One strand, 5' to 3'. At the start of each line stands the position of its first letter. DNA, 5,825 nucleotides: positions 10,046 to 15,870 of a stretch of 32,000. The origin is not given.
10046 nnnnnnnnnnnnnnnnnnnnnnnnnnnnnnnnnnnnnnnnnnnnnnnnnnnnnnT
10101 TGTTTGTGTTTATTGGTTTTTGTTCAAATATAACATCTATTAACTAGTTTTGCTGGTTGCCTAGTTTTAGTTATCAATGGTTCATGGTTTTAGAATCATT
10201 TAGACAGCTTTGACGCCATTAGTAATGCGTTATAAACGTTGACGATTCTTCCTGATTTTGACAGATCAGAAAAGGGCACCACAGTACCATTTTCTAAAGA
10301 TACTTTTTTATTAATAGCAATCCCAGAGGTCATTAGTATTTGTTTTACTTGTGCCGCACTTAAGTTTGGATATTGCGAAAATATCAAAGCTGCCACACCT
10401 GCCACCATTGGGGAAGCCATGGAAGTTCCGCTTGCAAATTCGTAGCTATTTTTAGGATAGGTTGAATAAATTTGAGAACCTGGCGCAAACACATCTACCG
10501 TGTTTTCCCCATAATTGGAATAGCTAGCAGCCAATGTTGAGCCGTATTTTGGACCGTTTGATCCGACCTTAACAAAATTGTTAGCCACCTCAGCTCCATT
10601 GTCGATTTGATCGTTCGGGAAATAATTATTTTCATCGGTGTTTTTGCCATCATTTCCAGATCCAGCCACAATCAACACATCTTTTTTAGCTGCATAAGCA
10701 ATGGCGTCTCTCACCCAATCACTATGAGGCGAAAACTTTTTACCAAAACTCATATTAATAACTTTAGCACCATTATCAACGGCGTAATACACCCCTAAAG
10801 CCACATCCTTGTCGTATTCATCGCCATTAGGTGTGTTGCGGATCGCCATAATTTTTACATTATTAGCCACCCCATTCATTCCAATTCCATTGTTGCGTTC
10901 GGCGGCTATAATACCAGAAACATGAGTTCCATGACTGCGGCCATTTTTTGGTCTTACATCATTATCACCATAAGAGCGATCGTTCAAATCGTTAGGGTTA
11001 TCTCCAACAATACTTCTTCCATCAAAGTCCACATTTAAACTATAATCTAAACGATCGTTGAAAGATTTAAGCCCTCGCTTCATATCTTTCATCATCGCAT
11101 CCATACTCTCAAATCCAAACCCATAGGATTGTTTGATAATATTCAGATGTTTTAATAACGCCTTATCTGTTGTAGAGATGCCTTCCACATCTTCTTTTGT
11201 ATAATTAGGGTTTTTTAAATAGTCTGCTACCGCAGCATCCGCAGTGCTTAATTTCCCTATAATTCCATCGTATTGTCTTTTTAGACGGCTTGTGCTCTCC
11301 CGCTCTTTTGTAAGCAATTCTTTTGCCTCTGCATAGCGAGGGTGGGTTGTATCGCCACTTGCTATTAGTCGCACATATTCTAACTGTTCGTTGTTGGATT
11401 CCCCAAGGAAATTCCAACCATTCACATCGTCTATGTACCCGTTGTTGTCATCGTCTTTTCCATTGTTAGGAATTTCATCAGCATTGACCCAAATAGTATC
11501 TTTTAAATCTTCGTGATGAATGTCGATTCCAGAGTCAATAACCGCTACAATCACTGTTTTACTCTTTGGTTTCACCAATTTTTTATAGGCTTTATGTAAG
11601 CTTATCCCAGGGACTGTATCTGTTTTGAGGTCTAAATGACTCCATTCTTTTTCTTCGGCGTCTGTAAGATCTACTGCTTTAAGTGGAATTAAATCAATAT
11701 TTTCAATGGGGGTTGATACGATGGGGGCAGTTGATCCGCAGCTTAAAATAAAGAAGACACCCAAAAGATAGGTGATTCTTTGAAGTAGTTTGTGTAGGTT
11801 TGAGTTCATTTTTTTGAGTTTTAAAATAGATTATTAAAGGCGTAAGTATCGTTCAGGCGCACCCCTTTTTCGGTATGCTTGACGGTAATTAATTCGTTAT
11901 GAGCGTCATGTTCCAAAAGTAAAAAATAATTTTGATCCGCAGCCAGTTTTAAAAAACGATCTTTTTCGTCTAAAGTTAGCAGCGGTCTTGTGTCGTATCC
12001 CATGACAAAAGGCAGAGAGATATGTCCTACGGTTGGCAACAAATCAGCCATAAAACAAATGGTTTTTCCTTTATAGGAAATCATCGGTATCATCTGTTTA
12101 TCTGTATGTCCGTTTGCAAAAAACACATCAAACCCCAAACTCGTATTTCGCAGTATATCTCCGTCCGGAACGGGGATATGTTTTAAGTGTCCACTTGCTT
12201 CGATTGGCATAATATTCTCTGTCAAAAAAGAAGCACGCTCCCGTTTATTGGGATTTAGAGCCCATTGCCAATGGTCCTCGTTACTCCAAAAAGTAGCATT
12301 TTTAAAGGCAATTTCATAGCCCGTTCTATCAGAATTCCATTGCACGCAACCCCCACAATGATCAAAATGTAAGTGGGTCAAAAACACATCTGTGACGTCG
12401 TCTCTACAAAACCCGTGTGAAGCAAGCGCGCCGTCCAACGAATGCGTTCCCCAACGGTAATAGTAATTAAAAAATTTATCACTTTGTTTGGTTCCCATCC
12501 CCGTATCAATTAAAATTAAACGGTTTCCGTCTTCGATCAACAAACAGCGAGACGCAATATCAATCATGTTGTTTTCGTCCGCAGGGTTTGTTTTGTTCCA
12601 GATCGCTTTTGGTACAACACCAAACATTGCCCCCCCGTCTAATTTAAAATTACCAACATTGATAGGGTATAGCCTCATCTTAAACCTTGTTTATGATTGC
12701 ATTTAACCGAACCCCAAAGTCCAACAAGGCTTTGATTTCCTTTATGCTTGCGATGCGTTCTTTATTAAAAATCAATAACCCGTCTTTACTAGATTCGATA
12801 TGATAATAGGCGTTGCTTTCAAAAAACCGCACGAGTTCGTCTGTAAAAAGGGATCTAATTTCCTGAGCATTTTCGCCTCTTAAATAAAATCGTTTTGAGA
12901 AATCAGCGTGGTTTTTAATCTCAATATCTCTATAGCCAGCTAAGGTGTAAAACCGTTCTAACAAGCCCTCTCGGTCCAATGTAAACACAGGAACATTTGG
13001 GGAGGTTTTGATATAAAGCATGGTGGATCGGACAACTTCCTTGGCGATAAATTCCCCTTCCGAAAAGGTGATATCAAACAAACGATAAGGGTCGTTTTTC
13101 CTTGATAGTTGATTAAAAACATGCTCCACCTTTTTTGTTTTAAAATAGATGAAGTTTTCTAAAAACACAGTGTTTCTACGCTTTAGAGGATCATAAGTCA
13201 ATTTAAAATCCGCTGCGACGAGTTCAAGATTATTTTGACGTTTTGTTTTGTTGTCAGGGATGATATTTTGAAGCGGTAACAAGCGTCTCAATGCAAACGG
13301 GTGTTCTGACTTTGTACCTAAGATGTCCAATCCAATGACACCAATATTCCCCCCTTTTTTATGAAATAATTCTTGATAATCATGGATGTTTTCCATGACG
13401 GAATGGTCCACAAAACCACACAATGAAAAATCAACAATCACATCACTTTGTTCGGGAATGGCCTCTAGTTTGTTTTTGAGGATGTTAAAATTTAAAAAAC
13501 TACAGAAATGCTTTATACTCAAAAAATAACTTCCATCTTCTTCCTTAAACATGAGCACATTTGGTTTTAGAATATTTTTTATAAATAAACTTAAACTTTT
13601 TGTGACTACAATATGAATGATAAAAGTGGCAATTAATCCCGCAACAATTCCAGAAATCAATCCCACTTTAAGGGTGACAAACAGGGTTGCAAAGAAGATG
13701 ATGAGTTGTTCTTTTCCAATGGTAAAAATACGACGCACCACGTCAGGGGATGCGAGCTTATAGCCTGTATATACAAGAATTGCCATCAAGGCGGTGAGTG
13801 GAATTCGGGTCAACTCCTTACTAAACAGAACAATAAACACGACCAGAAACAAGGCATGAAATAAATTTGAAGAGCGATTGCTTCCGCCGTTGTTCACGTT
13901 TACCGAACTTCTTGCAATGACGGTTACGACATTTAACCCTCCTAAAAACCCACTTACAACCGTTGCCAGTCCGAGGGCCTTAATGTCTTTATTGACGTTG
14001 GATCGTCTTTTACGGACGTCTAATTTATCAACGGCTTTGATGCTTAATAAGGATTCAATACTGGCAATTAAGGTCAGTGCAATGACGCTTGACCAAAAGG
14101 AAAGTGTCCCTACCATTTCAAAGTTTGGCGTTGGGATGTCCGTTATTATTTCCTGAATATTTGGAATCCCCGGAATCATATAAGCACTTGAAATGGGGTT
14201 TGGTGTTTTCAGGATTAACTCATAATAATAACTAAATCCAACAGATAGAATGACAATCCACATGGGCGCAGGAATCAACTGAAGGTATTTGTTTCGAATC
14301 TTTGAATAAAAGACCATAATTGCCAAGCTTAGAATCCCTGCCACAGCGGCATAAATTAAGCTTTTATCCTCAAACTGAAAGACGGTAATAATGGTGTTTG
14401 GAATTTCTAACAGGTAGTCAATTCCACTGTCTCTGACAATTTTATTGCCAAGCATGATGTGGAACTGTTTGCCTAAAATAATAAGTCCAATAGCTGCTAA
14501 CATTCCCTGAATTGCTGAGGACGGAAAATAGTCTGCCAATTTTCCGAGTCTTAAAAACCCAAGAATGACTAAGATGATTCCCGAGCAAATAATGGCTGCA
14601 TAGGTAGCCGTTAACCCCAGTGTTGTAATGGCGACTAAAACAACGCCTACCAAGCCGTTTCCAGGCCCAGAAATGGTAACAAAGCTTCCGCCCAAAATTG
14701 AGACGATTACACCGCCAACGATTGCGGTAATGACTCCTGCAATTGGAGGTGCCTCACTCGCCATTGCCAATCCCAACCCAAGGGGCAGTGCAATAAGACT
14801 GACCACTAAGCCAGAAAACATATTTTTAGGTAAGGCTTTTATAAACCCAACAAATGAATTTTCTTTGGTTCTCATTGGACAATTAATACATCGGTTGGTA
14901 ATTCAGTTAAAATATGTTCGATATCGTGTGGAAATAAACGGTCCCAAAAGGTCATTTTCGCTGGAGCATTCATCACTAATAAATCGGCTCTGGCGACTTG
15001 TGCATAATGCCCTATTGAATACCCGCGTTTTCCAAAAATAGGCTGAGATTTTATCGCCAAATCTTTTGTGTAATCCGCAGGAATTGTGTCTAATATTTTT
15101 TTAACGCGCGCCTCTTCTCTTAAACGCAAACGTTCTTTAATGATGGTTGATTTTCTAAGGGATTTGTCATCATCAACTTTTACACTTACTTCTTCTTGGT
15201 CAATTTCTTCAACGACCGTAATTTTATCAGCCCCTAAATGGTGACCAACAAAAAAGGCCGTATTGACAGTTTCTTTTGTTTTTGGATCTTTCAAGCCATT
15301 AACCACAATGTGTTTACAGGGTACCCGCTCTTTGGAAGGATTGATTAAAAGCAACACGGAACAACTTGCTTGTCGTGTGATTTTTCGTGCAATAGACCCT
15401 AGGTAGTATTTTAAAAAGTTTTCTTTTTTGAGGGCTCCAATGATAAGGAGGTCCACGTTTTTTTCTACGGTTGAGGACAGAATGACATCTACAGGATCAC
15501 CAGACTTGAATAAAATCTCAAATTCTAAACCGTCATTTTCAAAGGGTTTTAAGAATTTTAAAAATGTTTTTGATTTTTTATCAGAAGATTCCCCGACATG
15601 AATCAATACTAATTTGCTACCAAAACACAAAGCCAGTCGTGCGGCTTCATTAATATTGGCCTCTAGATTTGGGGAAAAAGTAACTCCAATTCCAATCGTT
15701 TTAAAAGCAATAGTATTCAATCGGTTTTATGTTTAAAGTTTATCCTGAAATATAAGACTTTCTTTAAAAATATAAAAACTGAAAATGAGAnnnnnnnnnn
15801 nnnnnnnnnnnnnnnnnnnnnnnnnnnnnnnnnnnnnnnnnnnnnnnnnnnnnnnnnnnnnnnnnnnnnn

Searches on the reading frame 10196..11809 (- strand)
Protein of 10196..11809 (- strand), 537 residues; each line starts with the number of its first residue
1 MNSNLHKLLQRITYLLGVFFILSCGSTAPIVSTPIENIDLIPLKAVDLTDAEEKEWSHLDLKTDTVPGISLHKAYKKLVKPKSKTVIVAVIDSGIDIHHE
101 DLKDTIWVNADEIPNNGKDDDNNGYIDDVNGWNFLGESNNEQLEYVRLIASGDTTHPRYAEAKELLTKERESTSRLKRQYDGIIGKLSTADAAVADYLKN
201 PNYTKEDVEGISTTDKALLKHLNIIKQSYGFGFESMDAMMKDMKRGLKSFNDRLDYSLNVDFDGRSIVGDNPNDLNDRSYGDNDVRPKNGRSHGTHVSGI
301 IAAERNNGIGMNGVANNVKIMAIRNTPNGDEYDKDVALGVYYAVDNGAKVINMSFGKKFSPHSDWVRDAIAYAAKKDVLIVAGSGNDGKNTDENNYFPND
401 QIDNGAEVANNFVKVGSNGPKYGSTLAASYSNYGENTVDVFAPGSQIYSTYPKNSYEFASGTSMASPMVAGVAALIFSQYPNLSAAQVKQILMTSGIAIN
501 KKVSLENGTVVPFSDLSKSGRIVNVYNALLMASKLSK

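Call 7: search_protein_families(library=pfam, proteins=[window:10196-11809:-])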
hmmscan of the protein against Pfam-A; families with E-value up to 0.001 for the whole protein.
window:10196-11809:- (537 aa): 1 family
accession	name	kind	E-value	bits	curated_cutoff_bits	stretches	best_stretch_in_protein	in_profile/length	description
PF00082.27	Peptidase_S8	-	1.6e-50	172.5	21.8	1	84-495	2-272/288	Subtilase family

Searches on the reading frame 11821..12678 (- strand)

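Call 8: search_protein_families(library=pfam, proteins=[window:11821-12678:-])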
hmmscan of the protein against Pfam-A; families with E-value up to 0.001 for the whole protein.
window:11821-12678:- (285 aa): 1 family
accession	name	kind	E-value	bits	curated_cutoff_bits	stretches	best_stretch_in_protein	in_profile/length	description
PF00753.33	Lactamase_B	-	7.4e-18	65.6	22.7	1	43-248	6-187/196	Metallo-beta-lactamase superfamily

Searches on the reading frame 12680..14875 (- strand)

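Call 8: search_protein_families(library=pfam, proteins=[window:12680-14875:-])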
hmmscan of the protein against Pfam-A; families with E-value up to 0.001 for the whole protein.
window:12680-14875:- (731 aa): 1 family
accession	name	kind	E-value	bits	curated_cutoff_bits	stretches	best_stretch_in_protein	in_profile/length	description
PF00916.26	Sulfate_transp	-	3.1e-51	174.7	23.2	1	17-397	3-380/380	Sulfate permease family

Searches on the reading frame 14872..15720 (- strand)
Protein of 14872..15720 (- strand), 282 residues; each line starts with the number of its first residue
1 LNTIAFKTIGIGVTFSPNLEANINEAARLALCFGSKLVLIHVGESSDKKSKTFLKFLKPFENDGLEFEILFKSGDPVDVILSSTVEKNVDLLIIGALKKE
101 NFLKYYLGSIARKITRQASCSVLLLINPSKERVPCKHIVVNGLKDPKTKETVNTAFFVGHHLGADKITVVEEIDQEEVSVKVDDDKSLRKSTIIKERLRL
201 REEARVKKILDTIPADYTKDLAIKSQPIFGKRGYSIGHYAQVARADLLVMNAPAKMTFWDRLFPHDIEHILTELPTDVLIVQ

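Call 8: search_protein_families(library=pfam, proteins=[window:14872-15720:-])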
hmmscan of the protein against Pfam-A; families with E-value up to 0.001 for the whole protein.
window:14872-15720:- (282 aa): 1 family
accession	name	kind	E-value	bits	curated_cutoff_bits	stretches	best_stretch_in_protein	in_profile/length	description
PF00582.32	Usp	-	4.6e-16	60.1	24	1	61-124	76-139/141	Universal stress protein family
